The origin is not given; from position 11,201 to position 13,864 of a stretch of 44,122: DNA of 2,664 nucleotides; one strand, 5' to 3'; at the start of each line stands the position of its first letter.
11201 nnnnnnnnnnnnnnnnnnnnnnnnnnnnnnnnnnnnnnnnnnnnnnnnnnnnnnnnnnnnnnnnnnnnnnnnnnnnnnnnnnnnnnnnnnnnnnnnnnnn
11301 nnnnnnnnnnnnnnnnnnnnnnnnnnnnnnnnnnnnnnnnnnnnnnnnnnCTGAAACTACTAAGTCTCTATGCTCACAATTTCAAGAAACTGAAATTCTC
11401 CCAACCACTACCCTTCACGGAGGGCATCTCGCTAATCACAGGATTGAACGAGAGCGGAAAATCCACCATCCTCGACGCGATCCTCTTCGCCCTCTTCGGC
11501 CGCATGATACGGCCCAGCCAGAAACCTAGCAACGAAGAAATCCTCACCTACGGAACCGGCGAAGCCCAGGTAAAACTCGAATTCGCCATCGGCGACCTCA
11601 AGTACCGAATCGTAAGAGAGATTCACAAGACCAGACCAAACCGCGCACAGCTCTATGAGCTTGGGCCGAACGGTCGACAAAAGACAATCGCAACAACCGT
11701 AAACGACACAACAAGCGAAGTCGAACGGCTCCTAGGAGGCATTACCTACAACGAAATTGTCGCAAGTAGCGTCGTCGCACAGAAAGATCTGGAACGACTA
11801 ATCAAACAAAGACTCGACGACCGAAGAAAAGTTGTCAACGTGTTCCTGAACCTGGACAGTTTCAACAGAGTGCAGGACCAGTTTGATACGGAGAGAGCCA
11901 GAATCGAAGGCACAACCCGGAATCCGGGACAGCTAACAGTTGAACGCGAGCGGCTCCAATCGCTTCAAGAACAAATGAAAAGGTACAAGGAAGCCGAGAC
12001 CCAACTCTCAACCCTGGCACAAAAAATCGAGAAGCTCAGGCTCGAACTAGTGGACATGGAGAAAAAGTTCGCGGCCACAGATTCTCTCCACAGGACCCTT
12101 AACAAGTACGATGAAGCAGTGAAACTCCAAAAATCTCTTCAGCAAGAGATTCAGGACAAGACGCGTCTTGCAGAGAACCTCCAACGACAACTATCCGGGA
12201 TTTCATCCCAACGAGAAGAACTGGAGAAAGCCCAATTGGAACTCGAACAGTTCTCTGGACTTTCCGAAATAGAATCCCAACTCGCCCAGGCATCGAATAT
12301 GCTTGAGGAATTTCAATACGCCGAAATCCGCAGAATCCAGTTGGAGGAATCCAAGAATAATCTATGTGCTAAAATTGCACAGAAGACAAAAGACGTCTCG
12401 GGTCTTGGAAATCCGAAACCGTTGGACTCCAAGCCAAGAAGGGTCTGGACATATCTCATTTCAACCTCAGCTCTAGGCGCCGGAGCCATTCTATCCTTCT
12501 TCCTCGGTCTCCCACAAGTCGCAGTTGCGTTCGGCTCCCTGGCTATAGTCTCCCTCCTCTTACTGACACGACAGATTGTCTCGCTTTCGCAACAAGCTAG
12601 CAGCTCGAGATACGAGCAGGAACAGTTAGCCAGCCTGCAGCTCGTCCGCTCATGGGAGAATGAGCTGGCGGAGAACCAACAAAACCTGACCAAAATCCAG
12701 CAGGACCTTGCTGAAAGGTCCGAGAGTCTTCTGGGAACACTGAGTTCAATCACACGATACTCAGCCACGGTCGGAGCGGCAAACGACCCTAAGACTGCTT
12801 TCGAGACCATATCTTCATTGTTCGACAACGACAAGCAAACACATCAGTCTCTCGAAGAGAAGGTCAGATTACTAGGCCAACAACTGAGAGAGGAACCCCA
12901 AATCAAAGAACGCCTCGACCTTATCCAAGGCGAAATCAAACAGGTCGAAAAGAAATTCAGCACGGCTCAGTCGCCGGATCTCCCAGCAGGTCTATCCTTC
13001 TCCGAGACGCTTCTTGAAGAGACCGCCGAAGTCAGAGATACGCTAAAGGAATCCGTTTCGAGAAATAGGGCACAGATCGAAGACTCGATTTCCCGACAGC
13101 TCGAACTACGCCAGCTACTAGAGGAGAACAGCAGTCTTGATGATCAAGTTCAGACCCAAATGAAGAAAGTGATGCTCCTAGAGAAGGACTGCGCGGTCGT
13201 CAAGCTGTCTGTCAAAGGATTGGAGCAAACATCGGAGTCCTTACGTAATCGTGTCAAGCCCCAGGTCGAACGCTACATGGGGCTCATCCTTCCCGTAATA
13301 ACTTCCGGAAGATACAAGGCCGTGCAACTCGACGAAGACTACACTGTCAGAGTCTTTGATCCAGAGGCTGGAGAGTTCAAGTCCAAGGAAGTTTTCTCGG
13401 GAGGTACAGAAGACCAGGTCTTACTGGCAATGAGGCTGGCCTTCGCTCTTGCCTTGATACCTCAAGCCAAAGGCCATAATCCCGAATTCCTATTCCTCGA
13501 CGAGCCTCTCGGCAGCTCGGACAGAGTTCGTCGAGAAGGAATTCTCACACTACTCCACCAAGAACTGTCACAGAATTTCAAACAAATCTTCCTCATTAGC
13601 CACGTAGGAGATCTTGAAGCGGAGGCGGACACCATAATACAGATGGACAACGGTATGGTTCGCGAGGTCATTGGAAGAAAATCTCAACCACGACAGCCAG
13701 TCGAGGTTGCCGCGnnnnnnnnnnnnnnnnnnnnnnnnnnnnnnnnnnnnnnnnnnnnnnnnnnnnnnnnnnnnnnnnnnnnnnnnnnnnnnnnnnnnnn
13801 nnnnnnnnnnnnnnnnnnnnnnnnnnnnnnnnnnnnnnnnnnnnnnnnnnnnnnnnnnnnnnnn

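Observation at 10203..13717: Mre11/Rad50-type pair in which the Rad50 zinc hook is replaced by a transmembrane helical hairpin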

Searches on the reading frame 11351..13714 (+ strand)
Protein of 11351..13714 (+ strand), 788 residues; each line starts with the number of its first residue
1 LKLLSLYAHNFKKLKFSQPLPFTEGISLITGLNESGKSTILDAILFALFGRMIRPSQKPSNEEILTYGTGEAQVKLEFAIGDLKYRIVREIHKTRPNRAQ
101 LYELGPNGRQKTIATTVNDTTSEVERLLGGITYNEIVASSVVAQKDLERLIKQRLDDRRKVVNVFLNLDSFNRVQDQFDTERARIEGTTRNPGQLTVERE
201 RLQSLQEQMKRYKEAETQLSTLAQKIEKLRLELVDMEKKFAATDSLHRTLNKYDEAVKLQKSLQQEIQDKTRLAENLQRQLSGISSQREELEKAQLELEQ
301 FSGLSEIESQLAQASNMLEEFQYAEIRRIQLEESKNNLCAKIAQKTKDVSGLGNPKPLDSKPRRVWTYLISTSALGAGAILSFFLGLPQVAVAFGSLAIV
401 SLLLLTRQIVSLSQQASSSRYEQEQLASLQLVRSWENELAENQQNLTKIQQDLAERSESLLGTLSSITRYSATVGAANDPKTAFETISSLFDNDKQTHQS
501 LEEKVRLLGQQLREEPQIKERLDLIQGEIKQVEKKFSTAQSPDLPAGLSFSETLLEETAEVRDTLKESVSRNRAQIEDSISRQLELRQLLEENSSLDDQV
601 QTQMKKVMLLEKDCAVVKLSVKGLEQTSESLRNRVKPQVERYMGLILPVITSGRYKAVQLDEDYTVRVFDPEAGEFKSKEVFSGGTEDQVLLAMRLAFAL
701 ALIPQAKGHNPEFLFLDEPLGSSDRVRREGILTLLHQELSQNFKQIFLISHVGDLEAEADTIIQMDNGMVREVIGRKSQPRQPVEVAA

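Call 5: search_protein_families(library=pfam, proteins=[window:11351-13714:+], max_evalue=0.01)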
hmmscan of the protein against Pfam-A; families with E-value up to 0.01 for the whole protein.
window:11351-13714:+ (788 aa): 7 families
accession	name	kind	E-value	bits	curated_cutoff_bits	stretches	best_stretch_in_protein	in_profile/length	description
PF13476.12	AAA_23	-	1.5e-18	68.6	27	1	6-228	2-199/201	AAA domain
PF02463.25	SMC_N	-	6.2e-14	52.4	40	1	5-765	4-211/220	RecF/RecN/SMC N terminal domain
PF13555.12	AAA_29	-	4e-07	30.1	27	1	12-51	10-49/61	P-loop containing region of AAA domain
PF13175.12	AAA_15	-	7.5e-05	22.9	32.1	1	4-348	4-259/374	AAA ATPase domain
PF13514.12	AAA_27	-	0.00025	21.2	22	1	14-51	19-53/206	AAA domain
PF13558.12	SbcC_Walker_B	-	0.0005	20.7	27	1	677-736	28-89/90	SbcC/RAD50-like, Walker B motif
PF13304.12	AAA_21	-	0.00064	20.3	27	1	27-88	2-75/304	AAA domain, putative AbiEii toxin, Type IV TA system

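Call 6: search_protein_families(library=ncbifam, proteins=[window:11351-13714:+], max_evalue=0.01)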
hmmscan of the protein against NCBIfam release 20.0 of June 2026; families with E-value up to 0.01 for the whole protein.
window:11351-13714:+ (788 aa): 39 families (the best 25 are shown)
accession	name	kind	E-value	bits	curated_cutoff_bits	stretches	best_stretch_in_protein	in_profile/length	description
NF003034.1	PRK03918.1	equivalog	2.6e-33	115.1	700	2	2-348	2-336/878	DNA double-strand break repair ATPase Rad50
NF002244.0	PRK01156.1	equivalog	2.9e-29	101.8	847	2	20-322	19-318/895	DNA double-strand break repair ATPase Rad50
NF041034.1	Rad50_Sulf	equivalog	4.7e-25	87.6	1000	2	21-156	20-144/872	DNA double-strand break repair ATPase Rad50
NF002572.0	PRK02224.1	equivalog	5.7e-23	81.2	1087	2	3-349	3-337/888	DNA double-strand break repair ATPase Rad50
NF041035.1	Rad50_Halo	equivalog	1.1e-22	80.3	1000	2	9-345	9-333/883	DNA double-strand break repair ATPase Rad50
TIGR00618.1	sbcc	subfamily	1.5e-20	72.8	478.5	2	2-333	2-329/1043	exonuclease subunit SbcC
TIGR02169.1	SMC_prok_A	equivalog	3.4e-10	38.3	729.4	1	6-344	5-341/1165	chromosome segregation protein SMC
TIGR02168.1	SMC_prok_B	equivalog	9.8e-10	36.8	567.35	2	144-344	713-914/1181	chromosome segregation protein SMC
TIGR00611.2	recf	equivalog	1e-09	38.1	172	1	5-281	3-244/339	DNA replication/repair protein RecF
NF045487.1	ASRP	equivalog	5.4e-09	35.2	300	1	22-338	12-286/593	archaea-specific SMC-related protein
NF045780.1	TrlF_fam_ATP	equivalog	2.4e-08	33.2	350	1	35-347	320-644/944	TrlF family AAA-like ATPase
NF047565.1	PSM_export_PmtA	equivalog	6.5e-08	32.2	350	1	693-770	133-206/282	phenol-soluble modulin export ABC transporter ATP-binding protein PmtA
NF010680.0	PRK14079.1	equivalog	3.8e-07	29.4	386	1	2-83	2-78/349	recombination protein F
NF053563.1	Rkd4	equivalog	2.1e-06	26.1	860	1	6-181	6-173/747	arcadin-4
TIGR02142.1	modC_ABC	equivalog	4e-06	26.3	285.05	1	709-771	148-211/353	molybdenum ABC transporter ATP-binding protein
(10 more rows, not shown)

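Call 8: find_homologous_proteins(query=window:11351-13714:+, max_evalue=0.00001)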
Query window:11351-13714:+ (788 aa): 403 proteins with E <= 0.00001 among 8000 candidates; the best 120 are listed.
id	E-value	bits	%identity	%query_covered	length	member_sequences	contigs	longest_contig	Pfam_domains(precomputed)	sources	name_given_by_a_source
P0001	0.0e+0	1486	90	100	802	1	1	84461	PF13476.13,PF13555.13,PF02463.26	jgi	jgi:DNA repair protein SbcC/Rad50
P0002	0.0e+0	1478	89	100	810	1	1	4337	PF13476.13,PF13555.13,PF02463.26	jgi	jgi:DNA repair protein SbcC/Rad50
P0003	0.0e+0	1468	88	100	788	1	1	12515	PF13175.13,PF13476.13,PF13555.13,PF02463.26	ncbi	-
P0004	0.0e+0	1467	90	98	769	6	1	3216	PF13476.13,PF13555.13,PF02463.26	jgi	-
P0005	0.0e+0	1462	92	96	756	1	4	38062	PF13476.13,PF02463.26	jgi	-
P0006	0.0e+0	1462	92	96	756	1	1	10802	PF13476.13,PF02463.26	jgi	-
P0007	0.0e+0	1462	92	96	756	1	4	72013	PF13476.13,PF02463.26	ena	-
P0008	0.0e+0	1460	92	96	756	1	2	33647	PF13476.13,PF02463.26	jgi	-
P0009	0.0e+0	1460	92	96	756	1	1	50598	PF13476.13,PF02463.26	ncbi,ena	-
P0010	0.0e+0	1460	92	96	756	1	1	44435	PF13476.13,PF02463.26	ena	-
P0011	0.0e+0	1460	89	98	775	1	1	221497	PF13476.13,PF13555.13,PF02463.26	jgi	jgi:DNA repair protein SbcC/Rad50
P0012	0.0e+0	1458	91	96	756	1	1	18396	PF13476.13,PF02463.26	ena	-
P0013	0.0e+0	1457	91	96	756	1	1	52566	PF13476.13,PF02463.26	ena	-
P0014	0.0e+0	1457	91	96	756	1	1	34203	PF13476.13,PF02463.26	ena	-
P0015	0.0e+0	1455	87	100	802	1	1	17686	PF13175.13,PF13476.13,PF13555.13,PF02463.26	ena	-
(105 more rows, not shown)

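Call 22: search_protein_representatives(protein=window:11351-13714:+)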
Query: 788 residues. Proteins with E-value up to 0.001 (for the whole library): 10793; up to 1e-10: 2893; up to 1e-30: 309. The best 150 are listed.
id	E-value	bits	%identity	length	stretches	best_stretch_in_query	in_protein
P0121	1.5e-298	1008.6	61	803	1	1-788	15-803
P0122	4.9e-175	600.4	42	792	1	2-772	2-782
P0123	3.5e-174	597.6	41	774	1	2-772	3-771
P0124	5.0e-164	564.0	42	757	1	1-772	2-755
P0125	4.1e-160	551.1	40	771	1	2-770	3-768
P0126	5.6e-155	534.1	45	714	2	1-413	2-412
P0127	1.3e-154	532.9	39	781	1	1-772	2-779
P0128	6.8e-153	527.2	40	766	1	2-770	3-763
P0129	1.9e-152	525.7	39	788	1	3-777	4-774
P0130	2.4e-149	515.5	38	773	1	2-771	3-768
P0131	5.0e-149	514.4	39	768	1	1-753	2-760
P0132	2.6e-139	482.3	36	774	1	2-772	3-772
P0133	1.7e-134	466.4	37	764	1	2-768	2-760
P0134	2.5e-115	403.0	59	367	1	444-781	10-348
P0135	2.1e-114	400.0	38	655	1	120-770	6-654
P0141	2.7e-103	363.3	31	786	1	6-770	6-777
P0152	4.8e-74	266.6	30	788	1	1-773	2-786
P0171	4.7e-62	226.9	33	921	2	2-337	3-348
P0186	7.2e-52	193.3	37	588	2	606-785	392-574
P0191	8.8e-51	189.7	31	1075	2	481-765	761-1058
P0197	1.1e-47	179.5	32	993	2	487-771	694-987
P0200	2.7e-47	178.2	26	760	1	23-766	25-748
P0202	2.2e-46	175.2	35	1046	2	569-772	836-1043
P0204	3.9e-46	174.3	32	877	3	494-772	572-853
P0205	1.3e-45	172.6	28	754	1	9-767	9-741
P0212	4.2e-44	167.6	33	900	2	579-772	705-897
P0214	6.5e-44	167.0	28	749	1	19-752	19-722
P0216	9.9e-44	166.4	32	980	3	623-769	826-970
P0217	1.0e-43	166.4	27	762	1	24-765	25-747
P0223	2.9e-43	164.8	27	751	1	24-757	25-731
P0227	4.0e-43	164.4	30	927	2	430-773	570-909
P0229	6.2e-43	163.8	32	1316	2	612-772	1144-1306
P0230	7.5e-43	163.5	32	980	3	437-767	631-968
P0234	2.4e-42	161.8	25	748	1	5-754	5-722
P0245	9.7e-41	156.5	29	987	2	439-771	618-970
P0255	6.1e-40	153.9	30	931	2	440-770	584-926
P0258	9.5e-40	153.2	29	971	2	488-775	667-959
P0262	2.0e-39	152.2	34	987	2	611-772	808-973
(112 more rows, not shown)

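Call 24: list_cluster_members(proteins=[P0122, P0132, P0141, P0152, P0171, P0191, P0202, P0229, P0200, P0186])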
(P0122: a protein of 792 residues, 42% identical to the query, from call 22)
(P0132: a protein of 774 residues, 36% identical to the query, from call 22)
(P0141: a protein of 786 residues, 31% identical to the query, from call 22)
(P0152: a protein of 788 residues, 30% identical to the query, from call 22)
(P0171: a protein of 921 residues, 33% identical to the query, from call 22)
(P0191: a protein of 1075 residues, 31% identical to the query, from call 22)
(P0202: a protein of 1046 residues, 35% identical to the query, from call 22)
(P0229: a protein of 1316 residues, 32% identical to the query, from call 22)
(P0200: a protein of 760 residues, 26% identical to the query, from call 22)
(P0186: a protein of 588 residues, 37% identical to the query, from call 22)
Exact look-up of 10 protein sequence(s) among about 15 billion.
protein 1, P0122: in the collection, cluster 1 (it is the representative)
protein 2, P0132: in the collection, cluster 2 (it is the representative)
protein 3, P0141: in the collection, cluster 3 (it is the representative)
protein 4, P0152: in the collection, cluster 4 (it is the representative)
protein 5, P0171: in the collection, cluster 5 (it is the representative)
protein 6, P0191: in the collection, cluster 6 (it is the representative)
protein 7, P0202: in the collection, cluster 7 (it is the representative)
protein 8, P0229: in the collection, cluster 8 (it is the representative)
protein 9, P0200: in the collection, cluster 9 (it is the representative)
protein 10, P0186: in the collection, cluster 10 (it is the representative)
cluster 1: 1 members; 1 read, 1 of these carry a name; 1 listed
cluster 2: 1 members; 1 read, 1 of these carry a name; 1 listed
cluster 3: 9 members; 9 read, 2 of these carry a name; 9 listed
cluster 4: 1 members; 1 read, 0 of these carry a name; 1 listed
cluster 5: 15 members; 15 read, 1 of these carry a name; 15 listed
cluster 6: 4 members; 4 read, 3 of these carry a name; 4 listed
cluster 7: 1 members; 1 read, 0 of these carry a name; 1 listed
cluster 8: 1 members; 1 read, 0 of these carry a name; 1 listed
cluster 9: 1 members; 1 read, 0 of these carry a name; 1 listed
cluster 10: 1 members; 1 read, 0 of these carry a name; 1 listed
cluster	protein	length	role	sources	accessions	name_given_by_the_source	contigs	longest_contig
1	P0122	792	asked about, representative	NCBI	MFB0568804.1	MAG: AAA family ATPase [Nitrososphaeria archaeon]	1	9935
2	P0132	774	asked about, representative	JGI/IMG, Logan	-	exonuclease SbcC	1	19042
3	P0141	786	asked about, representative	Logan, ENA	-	-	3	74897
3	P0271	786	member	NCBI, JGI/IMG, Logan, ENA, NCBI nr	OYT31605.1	MAG: hypothetical protein B6U94_02620 [Thermofilum sp. ex4484_79]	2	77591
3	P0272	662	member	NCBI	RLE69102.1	MAG: hypothetical protein DRJ43_04480, partial [Thermoprotei archaeon]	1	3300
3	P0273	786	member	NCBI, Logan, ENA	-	-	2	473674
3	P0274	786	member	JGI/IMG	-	-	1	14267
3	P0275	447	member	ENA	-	-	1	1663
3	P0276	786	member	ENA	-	-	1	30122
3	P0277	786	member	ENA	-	-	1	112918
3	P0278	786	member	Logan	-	-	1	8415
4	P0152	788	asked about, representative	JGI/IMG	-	-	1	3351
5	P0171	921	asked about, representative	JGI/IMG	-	-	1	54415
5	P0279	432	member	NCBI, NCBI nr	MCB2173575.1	hypothetical protein KQH65_12630, partial [archaeon] | hypothetical protein [archaeon]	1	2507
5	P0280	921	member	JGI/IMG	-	-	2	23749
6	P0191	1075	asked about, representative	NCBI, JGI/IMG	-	-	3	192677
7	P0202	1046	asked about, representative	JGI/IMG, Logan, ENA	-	-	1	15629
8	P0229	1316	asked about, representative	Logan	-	-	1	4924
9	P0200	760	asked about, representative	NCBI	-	-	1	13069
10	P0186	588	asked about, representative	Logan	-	-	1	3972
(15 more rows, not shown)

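Call 25: search_protein_families(library=pfam, proteins=[P0122, P0141, P0152, P0171, P0191, P0202, P0229, P0200, P0186, P0216], max_evalue=0.001)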
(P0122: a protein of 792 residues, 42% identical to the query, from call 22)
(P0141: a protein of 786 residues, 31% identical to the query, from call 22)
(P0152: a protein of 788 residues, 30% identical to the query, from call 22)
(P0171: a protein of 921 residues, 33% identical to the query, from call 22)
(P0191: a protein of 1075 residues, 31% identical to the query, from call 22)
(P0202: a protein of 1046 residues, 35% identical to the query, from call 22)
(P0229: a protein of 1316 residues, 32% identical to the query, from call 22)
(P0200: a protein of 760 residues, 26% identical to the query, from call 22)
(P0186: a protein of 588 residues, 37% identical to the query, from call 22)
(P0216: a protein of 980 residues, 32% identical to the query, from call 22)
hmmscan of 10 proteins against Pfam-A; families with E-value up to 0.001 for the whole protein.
P0122 (792 aa): 6 families
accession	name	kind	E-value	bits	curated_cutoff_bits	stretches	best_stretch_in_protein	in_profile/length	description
PF13476.12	AAA_23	-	3.2e-16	61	27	1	6-285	2-194/201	AAA domain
PF02463.25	SMC_N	-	1.6e-11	44.5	40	1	4-767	3-203/220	RecF/RecN/SMC N terminal domain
PF13175.12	AAA_15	-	6e-09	36.4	32.1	1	1-354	1-287/374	AAA ATPase domain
PF13555.12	AAA_29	-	5.5e-07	29.7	27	1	22-50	19-48/61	P-loop containing region of AAA domain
PF13514.12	AAA_27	-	3.6e-05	23.9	22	1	1-97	1-94/206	AAA domain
PF13558.12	SbcC_Walker_B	-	0.00054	20.6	27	0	687-746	28-89/90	SbcC/RAD50-like, Walker B motif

P0141 (786 aa): 6 families
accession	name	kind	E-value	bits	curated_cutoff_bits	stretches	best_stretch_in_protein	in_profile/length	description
PF02463.25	SMC_N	-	9.4e-13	48.5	40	1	3-762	2-201/220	RecF/RecN/SMC N terminal domain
PF13476.12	AAA_23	-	2.2e-10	42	27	1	6-280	2-198/201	AAA domain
PF13514.12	AAA_27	-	2.4e-08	34.3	22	1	1-205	1-198/206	AAA domain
PF13175.12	AAA_15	-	7.3e-07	29.6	32.1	1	1-282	1-260/374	AAA ATPase domain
PF13555.12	AAA_29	-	1.7e-05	24.9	27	1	19-49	18-49/61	P-loop containing region of AAA domain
PF13166.12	AAA_13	-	0.00035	19.8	36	0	152-359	269-470/713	AAA domain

P0152 (788 aa): 10 families
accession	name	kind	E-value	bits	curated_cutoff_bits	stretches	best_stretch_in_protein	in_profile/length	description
PF02463.25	SMC_N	-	3e-14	53.4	40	2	4-102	2-113/220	RecF/RecN/SMC N terminal domain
PF13476.12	AAA_23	-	3.1e-12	48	27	1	11-263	6-201/201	AAA domain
PF13514.12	AAA_27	-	5.5e-06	26.6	22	1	28-227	29-202/206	AAA domain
PF13555.12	AAA_29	-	1e-05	25.6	27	1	24-61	20-58/61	P-loop containing region of AAA domain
PF04136.21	COG3_N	-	1.2e-05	25.7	27.9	2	245-328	3-87/147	Conserved oligomeric Golgi complex subunit 3, N-terminal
PF13558.12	SbcC_Walker_B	-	0.00033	21.3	27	1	689-749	27-89/90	SbcC/RAD50-like, Walker B motif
PF06009.19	Laminin_II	-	0.00035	21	33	1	174-287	7-110/138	Laminin Domain II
PF14712.11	Snapin_Pallidin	-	0.00053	20.8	29.6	1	208-285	9-87/89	Snapin/Pallidin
PF04632.18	FUSC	-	0.00059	19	30.9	1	191-389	198-373/660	Fusaric acid resistance protein family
PF13166.12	AAA_13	-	0.00062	19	36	0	427-631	269-465/713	AAA domain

P0171 (921 aa): 5 families
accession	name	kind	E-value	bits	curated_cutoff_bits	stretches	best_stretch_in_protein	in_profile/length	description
PF13476.12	AAA_23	-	4.3e-19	70.4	27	1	7-240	2-198/201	AAA domain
PF02463.25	SMC_N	-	1.7e-08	34.6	40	1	4-106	2-117/220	RecF/RecN/SMC N terminal domain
PF13514.12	AAA_27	-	5e-06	26.7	22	1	20-218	18-200/206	AAA domain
PF13555.12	AAA_29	-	2.7e-05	24.3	27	1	23-53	19-50/61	P-loop containing region of AAA domain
PF13558.12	SbcC_Walker_B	-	6.8e-05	23.5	27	1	820-884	23-89/90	SbcC/RAD50-like, Walker B motif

P0191 (1075 aa): 4 families
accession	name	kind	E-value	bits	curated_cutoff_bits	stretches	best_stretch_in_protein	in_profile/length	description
PF13476.12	AAA_23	-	5.9e-14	53.6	27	1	4-192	11-194/201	AAA domain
PF13558.12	SbcC_Walker_B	-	5.5e-07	30.2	27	1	964-1029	22-89/90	SbcC/RAD50-like, Walker B motif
PF02463.25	SMC_N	-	4.7e-06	26.6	40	1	4-87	16-114/220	RecF/RecN/SMC N terminal domain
PF13514.12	AAA_27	-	0.00029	20.9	22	1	12-77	26-90/206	AAA domain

P0202 (1046 aa): 3 families
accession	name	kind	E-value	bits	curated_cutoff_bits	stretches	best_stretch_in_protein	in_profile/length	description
PF13476.12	AAA_23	-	3.4e-12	47.9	27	1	6-257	2-199/201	AAA domain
PF02463.25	SMC_N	-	1.7e-07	31.4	40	1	776-1037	82-212/220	RecF/RecN/SMC N terminal domain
PF13558.12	SbcC_Walker_B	-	7.1e-05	23.4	27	1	934-1006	12-89/90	SbcC/RAD50-like, Walker B motif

P0229 (1316 aa): 6 families
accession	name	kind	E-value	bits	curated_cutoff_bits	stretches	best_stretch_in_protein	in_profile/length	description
PF02463.25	SMC_N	-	1.2e-11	44.9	40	2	4-50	2-49/220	RecF/RecN/SMC N terminal domain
PF13476.12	AAA_23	-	7.1e-11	43.5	27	1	6-227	1-155/201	AAA domain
PF13304.12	AAA_21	-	6.4e-07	30.2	27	1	1226-1287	242-301/304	AAA domain, putative AbiEii toxin, Type IV TA system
PF13514.12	AAA_27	-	0.0002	21.4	22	1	3-90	2-88/206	AAA domain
PF13175.12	AAA_15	-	0.00026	21.2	32.1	1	4-45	3-43/374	AAA ATPase domain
PF13555.12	AAA_29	-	0.00082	19.5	27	0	4-52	1-49/61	P-loop containing region of AAA domain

P0200 (760 aa): 4 families
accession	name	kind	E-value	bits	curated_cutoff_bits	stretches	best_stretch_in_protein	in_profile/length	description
PF13476.12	AAA_23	-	1.7e-16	61.9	27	1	5-234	1-201/201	AAA domain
PF13514.12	AAA_27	-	8e-09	35.8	22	1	1-209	1-193/206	AAA domain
PF13175.12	AAA_15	-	9e-07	29.3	32.1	1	1-333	1-276/374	AAA ATPase domain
PF06810.17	Phage_scaffold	-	0.00083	19.8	35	0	440-516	10-79/170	Phage capsid assembly scaffolding protein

P0186 (588 aa): 6 families
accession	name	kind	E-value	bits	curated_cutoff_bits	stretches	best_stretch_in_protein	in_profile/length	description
PF02463.25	SMC_N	-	5.1e-11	42.9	40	1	4-543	2-202/220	RecF/RecN/SMC N terminal domain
PF13476.12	AAA_23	-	2.1e-07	32.2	27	1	11-79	6-78/201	AAA domain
PF13304.12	AAA_21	-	3.3e-06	27.8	27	0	480-538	246-298/304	AAA domain, putative AbiEii toxin, Type IV TA system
PF13558.12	SbcC_Walker_B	-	5.8e-05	23.7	27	1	450-522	12-89/90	SbcC/RAD50-like, Walker B motif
PF13514.12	AAA_27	-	0.00026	21.1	22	1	19-80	18-74/206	AAA domain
PF13555.12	AAA_29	-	0.00064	19.9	27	0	15-53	12-50/61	P-loop containing region of AAA domain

P0216 (980 aa): 5 families
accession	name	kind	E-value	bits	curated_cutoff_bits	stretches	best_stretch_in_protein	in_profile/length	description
PF02463.25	SMC_N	-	2.7e-12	47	40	1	526-967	120-212/220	RecF/RecN/SMC N terminal domain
PF13175.12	AAA_15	-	7e-10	39.5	32.1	1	1-394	1-279/374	AAA ATPase domain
PF13476.12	AAA_23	-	3.8e-09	37.9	27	1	5-242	1-193/201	AAA domain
PF13558.12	SbcC_Walker_B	-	5.9e-06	26.9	27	1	861-938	6-89/90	SbcC/RAD50-like, Walker B motif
PF13304.12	AAA_21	-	7.9e-05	23.3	27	1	844-954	220-300/304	AAA domain, putative AbiEii toxin, Type IV TA system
